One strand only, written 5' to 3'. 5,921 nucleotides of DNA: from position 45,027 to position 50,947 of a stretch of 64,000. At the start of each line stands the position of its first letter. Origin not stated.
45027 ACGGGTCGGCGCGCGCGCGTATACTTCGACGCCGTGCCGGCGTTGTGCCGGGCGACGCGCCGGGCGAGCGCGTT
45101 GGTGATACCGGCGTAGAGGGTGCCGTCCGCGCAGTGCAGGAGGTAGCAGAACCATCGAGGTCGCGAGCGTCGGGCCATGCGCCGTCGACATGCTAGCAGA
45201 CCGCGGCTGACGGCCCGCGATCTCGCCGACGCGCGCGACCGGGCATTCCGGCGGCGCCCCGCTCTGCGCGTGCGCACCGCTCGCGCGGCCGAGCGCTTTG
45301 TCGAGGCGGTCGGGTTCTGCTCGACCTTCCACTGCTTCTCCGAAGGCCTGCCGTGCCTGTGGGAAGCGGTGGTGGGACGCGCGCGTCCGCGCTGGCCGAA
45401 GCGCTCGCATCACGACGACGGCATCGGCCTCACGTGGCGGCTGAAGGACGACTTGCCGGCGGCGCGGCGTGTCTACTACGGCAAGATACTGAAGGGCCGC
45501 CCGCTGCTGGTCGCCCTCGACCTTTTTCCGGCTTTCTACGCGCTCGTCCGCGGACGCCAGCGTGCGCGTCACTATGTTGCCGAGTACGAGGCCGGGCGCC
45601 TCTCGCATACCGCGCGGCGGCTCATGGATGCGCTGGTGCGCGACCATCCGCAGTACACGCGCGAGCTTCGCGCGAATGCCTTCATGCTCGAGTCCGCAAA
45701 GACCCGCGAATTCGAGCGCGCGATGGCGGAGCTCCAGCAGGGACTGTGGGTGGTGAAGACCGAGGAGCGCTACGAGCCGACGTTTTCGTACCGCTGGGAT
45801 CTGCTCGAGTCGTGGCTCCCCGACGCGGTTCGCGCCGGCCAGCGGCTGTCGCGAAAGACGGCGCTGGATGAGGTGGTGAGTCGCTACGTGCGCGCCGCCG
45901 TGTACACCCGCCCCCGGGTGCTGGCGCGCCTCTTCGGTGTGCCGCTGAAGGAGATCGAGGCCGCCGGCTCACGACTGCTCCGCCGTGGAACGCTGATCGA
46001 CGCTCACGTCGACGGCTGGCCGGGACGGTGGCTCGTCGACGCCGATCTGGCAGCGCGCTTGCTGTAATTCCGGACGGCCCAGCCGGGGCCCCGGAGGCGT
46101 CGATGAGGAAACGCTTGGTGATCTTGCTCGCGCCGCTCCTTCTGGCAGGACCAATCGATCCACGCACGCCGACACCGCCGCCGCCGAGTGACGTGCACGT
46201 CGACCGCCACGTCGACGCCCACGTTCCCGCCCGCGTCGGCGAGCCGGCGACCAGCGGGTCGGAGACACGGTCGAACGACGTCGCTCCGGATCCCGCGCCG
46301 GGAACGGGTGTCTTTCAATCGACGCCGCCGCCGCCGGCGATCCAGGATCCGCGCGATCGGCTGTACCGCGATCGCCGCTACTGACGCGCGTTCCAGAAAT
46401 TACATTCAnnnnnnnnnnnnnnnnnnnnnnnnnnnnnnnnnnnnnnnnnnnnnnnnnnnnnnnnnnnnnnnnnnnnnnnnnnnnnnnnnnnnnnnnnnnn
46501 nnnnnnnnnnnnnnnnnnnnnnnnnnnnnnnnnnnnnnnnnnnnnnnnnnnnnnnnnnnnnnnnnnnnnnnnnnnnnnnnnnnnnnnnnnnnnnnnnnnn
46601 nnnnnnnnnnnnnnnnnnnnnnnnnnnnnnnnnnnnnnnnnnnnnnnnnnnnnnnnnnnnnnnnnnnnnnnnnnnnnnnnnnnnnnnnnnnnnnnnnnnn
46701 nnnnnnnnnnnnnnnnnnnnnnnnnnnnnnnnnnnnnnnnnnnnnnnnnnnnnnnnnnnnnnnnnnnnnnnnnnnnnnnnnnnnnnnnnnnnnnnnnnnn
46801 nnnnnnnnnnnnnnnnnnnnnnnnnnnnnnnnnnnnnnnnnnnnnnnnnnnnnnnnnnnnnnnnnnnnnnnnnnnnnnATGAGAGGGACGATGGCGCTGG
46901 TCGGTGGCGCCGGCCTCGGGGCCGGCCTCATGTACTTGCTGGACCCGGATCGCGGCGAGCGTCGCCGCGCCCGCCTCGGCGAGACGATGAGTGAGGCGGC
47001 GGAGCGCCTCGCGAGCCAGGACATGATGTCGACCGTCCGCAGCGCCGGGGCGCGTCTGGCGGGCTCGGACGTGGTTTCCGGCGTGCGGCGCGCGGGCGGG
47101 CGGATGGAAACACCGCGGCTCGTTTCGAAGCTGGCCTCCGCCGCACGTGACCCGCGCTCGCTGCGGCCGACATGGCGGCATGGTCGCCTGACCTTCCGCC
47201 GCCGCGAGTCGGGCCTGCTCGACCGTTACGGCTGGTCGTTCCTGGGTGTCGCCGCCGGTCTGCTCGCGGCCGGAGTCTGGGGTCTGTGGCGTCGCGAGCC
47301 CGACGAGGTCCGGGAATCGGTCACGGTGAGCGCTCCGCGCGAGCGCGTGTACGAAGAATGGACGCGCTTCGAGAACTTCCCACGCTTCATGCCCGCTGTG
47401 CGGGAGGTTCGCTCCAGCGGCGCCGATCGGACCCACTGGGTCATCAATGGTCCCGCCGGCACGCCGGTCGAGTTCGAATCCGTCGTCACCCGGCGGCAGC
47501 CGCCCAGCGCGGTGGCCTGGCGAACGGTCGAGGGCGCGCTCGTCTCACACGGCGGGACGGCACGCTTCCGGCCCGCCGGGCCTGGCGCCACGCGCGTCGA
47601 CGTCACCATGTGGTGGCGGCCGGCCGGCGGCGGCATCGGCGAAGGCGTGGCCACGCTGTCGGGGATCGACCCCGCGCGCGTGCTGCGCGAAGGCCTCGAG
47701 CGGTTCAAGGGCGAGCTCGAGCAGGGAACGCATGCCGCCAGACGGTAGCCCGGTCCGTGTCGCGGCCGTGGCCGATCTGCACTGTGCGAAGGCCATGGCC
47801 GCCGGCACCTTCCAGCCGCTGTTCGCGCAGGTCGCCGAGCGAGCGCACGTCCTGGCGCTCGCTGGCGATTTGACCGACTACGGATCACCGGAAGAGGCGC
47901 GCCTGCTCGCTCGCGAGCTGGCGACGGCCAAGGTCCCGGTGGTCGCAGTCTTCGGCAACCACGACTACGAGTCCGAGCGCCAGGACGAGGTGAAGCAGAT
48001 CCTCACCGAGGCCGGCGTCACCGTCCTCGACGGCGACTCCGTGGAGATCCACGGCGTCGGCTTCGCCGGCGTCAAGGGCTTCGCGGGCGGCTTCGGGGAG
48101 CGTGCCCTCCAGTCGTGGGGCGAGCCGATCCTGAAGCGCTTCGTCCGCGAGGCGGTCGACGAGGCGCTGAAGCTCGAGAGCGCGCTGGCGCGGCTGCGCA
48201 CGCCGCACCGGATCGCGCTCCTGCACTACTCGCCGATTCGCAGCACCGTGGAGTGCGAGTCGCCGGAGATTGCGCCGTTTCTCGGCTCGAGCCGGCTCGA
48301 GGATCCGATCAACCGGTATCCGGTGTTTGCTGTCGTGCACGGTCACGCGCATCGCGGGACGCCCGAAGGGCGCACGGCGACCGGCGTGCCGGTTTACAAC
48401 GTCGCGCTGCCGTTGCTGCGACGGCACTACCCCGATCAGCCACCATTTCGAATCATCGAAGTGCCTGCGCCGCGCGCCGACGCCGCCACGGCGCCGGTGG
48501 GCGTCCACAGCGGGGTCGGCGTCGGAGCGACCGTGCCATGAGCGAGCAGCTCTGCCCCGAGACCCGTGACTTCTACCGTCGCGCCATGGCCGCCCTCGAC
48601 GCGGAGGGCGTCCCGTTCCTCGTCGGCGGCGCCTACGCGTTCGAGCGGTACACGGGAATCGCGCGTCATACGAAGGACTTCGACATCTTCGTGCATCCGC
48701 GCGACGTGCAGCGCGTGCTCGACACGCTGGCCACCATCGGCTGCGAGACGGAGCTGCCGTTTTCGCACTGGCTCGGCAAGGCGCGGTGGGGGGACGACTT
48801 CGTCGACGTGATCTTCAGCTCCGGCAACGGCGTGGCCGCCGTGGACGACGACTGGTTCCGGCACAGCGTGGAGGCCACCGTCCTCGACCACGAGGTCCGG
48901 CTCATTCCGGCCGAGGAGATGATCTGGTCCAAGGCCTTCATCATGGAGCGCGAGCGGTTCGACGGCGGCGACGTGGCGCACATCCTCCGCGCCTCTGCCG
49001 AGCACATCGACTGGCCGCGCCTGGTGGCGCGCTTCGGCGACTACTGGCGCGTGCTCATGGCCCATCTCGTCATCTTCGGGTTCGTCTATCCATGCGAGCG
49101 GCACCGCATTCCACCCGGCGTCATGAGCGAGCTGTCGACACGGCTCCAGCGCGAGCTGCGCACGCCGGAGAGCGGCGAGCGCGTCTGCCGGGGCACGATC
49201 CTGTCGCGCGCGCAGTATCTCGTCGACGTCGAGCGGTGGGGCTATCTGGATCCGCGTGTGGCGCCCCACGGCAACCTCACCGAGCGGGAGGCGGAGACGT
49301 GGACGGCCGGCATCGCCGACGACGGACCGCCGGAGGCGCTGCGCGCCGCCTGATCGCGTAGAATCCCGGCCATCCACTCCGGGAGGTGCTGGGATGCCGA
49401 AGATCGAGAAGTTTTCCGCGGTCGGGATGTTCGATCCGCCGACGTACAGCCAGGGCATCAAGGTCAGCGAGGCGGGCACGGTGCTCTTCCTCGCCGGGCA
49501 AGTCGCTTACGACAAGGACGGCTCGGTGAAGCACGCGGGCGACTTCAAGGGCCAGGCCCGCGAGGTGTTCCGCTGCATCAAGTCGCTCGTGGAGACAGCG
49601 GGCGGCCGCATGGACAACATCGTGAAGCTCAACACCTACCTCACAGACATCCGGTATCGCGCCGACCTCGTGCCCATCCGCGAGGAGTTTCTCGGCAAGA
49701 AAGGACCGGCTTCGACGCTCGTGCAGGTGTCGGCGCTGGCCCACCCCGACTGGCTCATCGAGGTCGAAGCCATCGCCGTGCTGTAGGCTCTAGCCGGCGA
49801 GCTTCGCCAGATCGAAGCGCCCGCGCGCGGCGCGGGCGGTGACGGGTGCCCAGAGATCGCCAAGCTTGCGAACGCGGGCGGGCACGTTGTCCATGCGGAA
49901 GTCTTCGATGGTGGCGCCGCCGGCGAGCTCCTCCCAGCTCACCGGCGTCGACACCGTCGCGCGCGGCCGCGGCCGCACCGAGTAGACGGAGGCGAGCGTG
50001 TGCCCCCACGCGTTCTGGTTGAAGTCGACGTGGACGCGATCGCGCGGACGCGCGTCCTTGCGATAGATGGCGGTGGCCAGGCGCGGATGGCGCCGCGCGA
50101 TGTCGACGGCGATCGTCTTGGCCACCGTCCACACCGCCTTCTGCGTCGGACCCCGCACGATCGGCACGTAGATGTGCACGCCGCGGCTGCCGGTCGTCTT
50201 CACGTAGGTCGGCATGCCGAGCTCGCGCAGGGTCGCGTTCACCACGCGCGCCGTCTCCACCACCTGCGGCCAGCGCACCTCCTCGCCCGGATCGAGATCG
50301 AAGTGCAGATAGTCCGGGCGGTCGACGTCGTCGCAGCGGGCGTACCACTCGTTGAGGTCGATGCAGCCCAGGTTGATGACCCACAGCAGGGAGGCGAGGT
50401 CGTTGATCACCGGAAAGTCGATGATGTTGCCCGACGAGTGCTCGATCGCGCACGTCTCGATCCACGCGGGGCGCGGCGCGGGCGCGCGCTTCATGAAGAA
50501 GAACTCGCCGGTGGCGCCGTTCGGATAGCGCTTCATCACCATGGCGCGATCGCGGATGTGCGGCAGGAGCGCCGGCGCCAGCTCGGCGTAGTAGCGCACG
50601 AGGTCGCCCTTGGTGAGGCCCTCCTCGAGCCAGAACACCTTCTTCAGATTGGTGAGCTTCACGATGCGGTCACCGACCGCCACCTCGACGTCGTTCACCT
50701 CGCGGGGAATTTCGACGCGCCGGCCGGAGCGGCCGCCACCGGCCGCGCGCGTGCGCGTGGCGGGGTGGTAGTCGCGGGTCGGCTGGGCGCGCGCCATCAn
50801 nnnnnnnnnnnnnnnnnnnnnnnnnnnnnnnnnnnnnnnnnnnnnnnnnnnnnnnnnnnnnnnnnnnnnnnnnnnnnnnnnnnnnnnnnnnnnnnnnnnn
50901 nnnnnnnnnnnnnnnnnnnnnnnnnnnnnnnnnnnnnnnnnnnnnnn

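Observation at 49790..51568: Stand-alone LigD polymerase domain in an operon with two uncharacterised proteins and no Ku or ligase nearby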

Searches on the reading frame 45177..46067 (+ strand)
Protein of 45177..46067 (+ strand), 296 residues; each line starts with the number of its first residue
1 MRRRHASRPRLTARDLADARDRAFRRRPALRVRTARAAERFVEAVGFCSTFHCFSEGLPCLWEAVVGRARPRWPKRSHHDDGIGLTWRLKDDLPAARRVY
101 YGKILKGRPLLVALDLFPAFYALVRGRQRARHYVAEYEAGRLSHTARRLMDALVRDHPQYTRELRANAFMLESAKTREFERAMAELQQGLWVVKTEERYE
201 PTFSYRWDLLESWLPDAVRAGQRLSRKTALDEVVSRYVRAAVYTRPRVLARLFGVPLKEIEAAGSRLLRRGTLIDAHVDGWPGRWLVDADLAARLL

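Call 3: search_protein_families(library=pfam, proteins=[window:45177-46067:+], max_evalue=0.01)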
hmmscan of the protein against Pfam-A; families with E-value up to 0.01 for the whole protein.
window:45177-46067:+ (296 aa): 1 family
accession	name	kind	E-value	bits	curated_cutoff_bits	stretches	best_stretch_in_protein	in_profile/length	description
PF24741.1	AlkZ-rel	-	6.6e-32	111.2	26.5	1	33-253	2-220/221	AlkZ related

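Call 4: search_protein_families(library=ncbifam, proteins=[window:45177-46067:+], max_evalue=0.01)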
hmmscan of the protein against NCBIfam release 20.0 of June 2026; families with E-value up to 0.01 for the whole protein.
window:45177-46067:+ (296 aa): 0 families

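Call 12: search_protein_families(library=padloc, proteins=[window:45177-46067:+], max_evalue=0.01)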
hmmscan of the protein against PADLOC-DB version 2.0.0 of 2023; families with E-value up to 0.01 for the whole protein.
window:45177-46067:+ (296 aa): 0 families

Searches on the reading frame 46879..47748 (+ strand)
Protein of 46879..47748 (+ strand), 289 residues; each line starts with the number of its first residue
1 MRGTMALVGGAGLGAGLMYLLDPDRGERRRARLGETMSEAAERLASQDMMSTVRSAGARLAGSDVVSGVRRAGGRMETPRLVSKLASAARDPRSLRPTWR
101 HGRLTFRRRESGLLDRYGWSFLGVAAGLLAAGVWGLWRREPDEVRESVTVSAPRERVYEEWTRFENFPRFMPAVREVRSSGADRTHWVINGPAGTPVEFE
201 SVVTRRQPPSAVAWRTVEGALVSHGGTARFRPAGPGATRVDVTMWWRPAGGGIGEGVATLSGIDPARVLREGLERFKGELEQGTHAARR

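Call 3: search_protein_families(library=pfam, proteins=[window:46879-47748:+], max_evalue=0.01)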
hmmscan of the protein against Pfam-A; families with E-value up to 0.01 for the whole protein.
window:46879-47748:+ (289 aa): 4 families
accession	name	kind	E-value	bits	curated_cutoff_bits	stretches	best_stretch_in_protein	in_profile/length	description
PF10604.15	Polyketide_cyc2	-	3.9e-12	47.1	27.4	1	143-281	3-142/142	Polyketide cyclase / dehydrase and lipid transport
PF03364.25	Polyketide_cyc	-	2.4e-10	41.2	23.4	1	150-250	1-102/126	Polyketide cyclase / dehydrase and lipid transport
PF12732.12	YtxH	-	0.00012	22.8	37.5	1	6-46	3-43/71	YtxH-like protein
PF08327.17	AHSA1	-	0.002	18.8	22.1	1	152-251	2-97/125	Activator of Hsp90 ATPase homolog 1-like protein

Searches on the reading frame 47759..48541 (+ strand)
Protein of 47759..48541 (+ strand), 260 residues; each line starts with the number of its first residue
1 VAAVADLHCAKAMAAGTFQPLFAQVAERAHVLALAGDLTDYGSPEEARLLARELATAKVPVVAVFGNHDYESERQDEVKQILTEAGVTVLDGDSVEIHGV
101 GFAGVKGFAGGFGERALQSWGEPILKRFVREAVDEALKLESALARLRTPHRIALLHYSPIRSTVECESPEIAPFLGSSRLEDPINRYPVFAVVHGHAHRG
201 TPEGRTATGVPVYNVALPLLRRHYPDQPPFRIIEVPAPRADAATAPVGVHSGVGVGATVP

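Call 3: search_protein_families(library=pfam, proteins=[window:47759-48541:+], max_evalue=0.01)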
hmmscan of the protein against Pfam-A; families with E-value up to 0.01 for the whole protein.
window:47759-48541:+ (260 aa): 2 families
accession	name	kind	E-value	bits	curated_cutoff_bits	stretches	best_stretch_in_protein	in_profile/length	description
PF00149.33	Metallophos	-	2.2e-12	48.3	21.5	1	1-199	3-190/191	Calcineurin-like phosphoesterase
PF12850.12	Metallophos_2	-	1.3e-06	29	27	1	1-95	3-84/154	Calcineurin-like phosphoesterase superfamily domain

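Call 4: search_protein_families(library=ncbifam, proteins=[window:47759-48541:+], max_evalue=0.01)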
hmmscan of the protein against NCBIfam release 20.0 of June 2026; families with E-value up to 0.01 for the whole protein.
window:47759-48541:+ (260 aa): 7 families
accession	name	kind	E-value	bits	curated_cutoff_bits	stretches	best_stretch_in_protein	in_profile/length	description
TIGR03729.1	acc_ester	subfamily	2.7e-07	30.2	148.25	1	137-201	153-222/239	putative phosphoesterase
NF053862.1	DS9_1_antiphage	equivalog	7.9e-05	21.7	420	0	137-199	376-442/486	anti-phage phosphoesterase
NF008460.0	PRK11340.1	equivalog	8.6e-05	22.1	188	1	4-97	55-153/271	phosphodiesterase YaeI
TIGR00619.1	sbcd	subfamily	0.00026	20.9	77.65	1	26-90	37-106/252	exonuclease subunit SbcD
TIGR00040.1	yfcE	subfamily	0.0011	19.1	56.25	1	2-96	4-90/158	YfcE family phosphodiesterase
NF008359.0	PRK11148.1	equivalog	0.0045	16.5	225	0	30-92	57-119/275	3',5'-cyclic-AMP phosphodiesterase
NF050112.1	PhdiestSpdARhizob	equivalog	0.0092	15.6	400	0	28-73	39-84/264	2', 3'cyclic nucleotide phosphodiesterase SpdA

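Call 12: search_protein_families(library=padloc, proteins=[window:47759-48541:+], max_evalue=0.01)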
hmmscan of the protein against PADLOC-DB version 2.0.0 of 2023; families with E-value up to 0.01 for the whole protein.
window:47759-48541:+ (260 aa): 1 family
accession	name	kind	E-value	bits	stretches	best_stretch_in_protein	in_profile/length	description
PDLC04908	PDC-S10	-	9.6e-12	42.6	1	28-105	29-107/223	-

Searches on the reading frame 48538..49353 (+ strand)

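Call 3: search_protein_families(library=pfam, proteins=[window:48538-49353:+], max_evalue=0.01)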
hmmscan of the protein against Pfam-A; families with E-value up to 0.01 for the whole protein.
window:48538-49353:+ (271 aa): 2 families
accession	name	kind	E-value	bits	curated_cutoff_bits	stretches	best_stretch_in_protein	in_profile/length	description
PF14907.12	NTP_transf_5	-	4.6e-07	30.1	31.2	1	15-166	62-228/249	Uncharacterised nucleotidyltransferase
PF09970.15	DUF2204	-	0.0038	17.3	20.3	1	11-141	3-138/181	Nucleotidyl transferase of unknown function (DUF2204)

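Call 4: search_protein_families(library=ncbifam, proteins=[window:48538-49353:+], max_evalue=0.01)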
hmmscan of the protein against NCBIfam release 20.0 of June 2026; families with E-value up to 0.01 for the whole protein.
window:48538-49353:+ (271 aa): 0 families

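Call 12: search_protein_families(library=padloc, proteins=[window:48538-49353:+], max_evalue=0.01)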
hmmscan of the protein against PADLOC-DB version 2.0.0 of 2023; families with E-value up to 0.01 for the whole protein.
window:48538-49353:+ (271 aa): 1 family
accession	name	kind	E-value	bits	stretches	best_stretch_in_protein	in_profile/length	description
PDLC02291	AbiEii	-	0.0057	14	1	21-67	52-94/310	AbiEii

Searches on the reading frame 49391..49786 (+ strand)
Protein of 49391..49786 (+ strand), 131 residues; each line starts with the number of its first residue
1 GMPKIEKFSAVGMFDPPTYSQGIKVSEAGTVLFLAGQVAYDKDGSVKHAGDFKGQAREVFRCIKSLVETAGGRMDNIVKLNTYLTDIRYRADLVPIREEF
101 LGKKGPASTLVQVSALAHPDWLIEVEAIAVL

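Call 3: search_protein_families(library=pfam, proteins=[window:49391-49786:+], max_evalue=0.01)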
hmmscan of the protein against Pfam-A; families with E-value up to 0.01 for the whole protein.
window:49391-49786:+ (131 aa): 1 family
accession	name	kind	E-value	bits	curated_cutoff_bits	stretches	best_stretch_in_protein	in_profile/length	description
PF01042.26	Ribonuc_L-PSP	-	1.8e-25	89.7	27.3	1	18-130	10-120/121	Endoribonuclease L-PSP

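Call 4: search_protein_families(library=ncbifam, proteins=[window:49391-49786:+], max_evalue=0.01)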
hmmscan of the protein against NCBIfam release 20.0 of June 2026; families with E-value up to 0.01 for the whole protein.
window:49391-49786:+ (131 aa): 3 families
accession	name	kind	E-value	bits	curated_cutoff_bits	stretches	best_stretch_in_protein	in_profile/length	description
TIGR00004.1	TIGR00004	subfamily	1.5e-19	70.5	106.25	1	18-130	15-124/125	Rid family detoxifying hydrolase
TIGR03610.1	RutC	equivalog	7.5e-17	61.6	169.1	1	26-129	22-124/127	pyrimidine utilization protein C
NF008490.0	PRK11401.1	equivalog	3.4e-08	33.4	222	1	11-130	11-126/129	enamine/imine deaminase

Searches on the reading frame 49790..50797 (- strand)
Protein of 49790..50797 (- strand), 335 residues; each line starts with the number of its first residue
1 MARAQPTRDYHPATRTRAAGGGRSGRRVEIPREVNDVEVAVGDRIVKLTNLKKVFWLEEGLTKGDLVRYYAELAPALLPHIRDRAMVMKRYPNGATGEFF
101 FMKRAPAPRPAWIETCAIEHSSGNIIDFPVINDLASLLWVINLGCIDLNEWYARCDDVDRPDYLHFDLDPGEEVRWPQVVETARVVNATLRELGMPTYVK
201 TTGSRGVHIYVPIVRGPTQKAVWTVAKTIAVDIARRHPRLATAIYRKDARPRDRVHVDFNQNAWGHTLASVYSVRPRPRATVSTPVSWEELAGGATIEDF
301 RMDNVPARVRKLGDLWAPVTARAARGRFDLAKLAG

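Call 3: search_protein_families(library=pfam, proteins=[window:49790-50797:-], max_evalue=0.01)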
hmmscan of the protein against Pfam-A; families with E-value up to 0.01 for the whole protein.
window:49790-50797:- (335 aa): 2 families
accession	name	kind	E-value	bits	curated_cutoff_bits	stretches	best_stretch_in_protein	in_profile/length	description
PF21686.3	LigD_Prim-Pol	-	4.4e-86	289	27.4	1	62-316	1-254/254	LigD, primase-polymerase domain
PF01896.25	DNA_primase_S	-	1.4e-07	32.5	26.8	1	166-288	1-163/163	DNA primase small subunit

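Call 4: search_protein_families(library=ncbifam, proteins=[window:49790-50797:-], max_evalue=0.01)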
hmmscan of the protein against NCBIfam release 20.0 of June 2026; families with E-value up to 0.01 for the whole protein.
window:49790-50797:- (335 aa): 5 families
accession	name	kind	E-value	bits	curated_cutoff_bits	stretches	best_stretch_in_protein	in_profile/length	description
TIGR02778.1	ligD_pol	equivalog_domain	1.3e-71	241.2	214.7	1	46-292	1-244/245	non-homologous end-joining DNA ligase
TIGR02776.1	NHEJ_ligase_prk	equivalog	1.6e-70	238.6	373.2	1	43-317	314-583/587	DNA ligase D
NF007210.0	PRK09632.1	equivalog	4.9e-65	220.2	989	1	38-324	7-296/781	ATP-dependent DNA ligase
NF004628.0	PRK05972.1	subfamily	5.1e-61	206.8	895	1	40-323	576-855/870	ATP-dependent DNA ligase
NF007211.0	PRK09633.1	equivalog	6.6e-46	156.9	774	1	45-317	322-588/610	DNA ligase D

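Call 12: search_protein_families(library=padloc, proteins=[window:49790-50797:-], max_evalue=0.01)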
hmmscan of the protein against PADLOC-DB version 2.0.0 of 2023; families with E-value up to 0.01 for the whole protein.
window:49790-50797:- (335 aa): 0 families

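Call 45: search_solved_structures(query=window:49790-50797:-, max_evalue=0.00001)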
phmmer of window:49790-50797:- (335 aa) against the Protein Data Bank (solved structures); distinct sequences matched with E-value up to 0.00001: 5.
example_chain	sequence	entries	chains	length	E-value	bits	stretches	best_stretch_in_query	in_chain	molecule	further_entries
5op0_B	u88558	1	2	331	5.1e-51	177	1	44-320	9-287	DNA polymerase LigD, polymerase domain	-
6sa0_A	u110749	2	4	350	5.6e-51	176.8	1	43-320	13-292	DNA polymerase LigD, polymerase domain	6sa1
5dmu_A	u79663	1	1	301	7.8e-49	169.8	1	41-319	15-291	NHEJ Polymerase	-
2iru_A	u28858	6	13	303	5.5e-43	150.6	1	43-321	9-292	Putative DNA ligase-like protein Rv0938/MT0965 | DNA ligase-like protein Rv0938/MT0965 | Putative DNA ligase-like protein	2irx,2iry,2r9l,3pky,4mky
2fao_A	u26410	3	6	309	4.9e-30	108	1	62-320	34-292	probable ATP-dependent DNA ligase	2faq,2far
